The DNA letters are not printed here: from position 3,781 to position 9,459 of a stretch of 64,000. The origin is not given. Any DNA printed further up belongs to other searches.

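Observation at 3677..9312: Small ORF coupled to a 1,793-aa HEAT / caspase(CHAT)-like / P-loop STAND-type protein beside a Type III R-M: candidate immune sensor-effector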

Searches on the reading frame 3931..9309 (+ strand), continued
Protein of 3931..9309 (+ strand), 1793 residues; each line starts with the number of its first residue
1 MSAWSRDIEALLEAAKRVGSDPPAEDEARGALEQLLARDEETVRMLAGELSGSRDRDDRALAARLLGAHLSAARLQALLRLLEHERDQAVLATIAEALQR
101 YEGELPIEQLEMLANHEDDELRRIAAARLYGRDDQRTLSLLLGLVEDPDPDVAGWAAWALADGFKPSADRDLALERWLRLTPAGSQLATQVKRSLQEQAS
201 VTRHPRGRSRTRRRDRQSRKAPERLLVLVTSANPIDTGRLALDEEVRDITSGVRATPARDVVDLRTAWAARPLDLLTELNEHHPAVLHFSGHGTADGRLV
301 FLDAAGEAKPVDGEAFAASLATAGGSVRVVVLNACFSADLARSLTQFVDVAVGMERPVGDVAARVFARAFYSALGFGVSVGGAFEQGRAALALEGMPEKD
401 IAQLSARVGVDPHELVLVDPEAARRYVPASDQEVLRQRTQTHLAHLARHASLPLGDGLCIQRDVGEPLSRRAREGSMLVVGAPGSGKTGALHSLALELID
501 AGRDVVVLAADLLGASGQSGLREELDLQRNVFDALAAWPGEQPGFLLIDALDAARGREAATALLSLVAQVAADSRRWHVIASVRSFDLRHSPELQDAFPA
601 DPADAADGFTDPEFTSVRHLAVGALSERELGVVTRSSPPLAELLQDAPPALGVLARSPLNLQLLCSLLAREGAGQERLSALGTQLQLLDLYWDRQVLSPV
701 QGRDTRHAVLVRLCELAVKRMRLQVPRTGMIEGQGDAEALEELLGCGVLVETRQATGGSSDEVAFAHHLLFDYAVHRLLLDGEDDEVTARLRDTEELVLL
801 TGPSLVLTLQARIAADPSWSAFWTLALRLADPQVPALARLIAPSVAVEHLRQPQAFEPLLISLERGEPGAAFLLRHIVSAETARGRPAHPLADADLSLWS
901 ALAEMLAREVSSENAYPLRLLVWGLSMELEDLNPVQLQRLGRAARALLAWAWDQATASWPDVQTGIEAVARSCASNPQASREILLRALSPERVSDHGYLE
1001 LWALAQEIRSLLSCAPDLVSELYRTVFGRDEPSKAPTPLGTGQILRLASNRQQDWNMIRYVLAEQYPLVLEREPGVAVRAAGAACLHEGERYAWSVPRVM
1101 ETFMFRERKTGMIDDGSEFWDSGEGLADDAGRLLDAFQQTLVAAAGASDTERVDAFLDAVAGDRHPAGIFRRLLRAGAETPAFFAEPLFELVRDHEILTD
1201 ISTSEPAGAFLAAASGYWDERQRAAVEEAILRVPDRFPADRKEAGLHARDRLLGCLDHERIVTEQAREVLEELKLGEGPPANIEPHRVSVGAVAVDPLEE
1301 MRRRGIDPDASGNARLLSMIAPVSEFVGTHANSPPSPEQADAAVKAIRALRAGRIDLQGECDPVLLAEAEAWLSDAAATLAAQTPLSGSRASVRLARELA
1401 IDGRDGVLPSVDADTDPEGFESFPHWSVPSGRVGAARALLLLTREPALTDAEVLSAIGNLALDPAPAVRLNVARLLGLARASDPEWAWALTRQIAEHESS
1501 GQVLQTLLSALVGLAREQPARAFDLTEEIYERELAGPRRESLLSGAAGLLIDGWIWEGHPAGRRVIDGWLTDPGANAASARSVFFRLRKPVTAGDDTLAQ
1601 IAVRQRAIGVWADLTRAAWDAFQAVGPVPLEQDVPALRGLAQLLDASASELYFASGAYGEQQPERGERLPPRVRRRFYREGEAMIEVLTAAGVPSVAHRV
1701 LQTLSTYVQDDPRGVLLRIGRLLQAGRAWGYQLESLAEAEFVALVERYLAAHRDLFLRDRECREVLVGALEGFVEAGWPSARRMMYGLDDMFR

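Call 78: search_solved_structures(query=A1, max_evalue=1)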
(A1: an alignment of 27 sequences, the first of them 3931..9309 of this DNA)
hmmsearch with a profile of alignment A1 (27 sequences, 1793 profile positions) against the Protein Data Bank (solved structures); distinct sequences matched with E-value up to 1: 76 (the best 60 are shown).
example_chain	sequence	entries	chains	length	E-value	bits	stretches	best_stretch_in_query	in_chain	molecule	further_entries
9sah_A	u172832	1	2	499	4.4e-25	90.3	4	37-165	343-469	E4-NB2 synthetic fusion protein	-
8tl0_A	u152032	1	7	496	9.2e-25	89.3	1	222-383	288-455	CHAT domain-containing protein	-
6fsq_A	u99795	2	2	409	8.8e-18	66.1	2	36-160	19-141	alphaRep A3_bGFPD | A3_bGFPD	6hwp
6ft5_A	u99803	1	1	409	1.1e-17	65.8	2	36-160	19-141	alphaRep A3_A3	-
4zv6_A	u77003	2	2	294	1.7e-17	65.1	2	35-160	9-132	AlphaRep-7 | alpha-Rep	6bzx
4xl5_C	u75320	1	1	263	7.9e-17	62.9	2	39-160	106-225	bGFP-A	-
6gwc_C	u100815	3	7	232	6.5e-13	50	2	35-159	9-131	iE5 ALPHAREP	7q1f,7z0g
4xvp_D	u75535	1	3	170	4e-11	44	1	34-160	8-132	BGFP-C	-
5dcq_A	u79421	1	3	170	6.5e-11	43.3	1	34-161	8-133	artificial repeat proteins (alphaREP3)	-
3ltj_A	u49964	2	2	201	1.6e-10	42.1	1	34-160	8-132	AlphaRep-4 | bA3-2: binder of A3 protein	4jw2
3ltm_A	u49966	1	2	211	3.8e-10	40.8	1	36-160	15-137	Alpha-Rep4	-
7p0h_A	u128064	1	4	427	9.9e-10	39.4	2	69-160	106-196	Helicobacter pylori ComF fused to an artificial alphaREP crystallization helper (named B2)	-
8aw4_A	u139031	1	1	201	1e-09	39.4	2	35-159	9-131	ALPHAREP bB-E3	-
6gx7_E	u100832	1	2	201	2.1e-09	38.3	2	35-160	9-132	iiiA5 ALPHAREP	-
8aw4_B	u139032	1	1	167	3.2e-08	34.4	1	35-190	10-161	ALPHAREP bGFPD-YY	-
1oyz_A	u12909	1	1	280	4.5e-08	33.9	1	67-178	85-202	Hypothetical protein yibA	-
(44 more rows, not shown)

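Call 101: list_cluster_members(proteins=[P0121, P0162])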
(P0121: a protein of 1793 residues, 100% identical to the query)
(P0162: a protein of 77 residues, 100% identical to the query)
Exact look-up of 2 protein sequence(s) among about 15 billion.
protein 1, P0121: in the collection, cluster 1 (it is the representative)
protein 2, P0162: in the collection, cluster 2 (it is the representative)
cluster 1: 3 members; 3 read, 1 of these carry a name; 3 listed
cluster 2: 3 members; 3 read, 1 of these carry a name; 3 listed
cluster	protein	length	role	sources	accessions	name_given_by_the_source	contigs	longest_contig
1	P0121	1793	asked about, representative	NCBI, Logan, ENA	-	-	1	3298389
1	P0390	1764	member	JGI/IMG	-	hypothetical protein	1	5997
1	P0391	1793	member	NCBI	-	-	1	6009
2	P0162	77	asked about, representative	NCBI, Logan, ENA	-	-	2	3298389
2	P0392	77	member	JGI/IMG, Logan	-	hypothetical protein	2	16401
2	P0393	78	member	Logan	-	-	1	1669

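Call 102: find_related_loci(query=A1, collection=viral_contigs, flank=8000)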
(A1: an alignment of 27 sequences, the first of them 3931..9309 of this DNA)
Query A1 (1793 aa) in viral_contigs; peptide patterns used: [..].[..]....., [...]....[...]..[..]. (x = any residue, [..] = any of these).
171 stretches matched a pattern; 2 encode a relative of the query (tblastn E <= 1e-3); 2 distinct loci.
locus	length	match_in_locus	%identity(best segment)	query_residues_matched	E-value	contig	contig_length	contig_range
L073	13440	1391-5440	28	430-1793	4e-103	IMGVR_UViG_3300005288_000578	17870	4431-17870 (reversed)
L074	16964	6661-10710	28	430-1793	1e-102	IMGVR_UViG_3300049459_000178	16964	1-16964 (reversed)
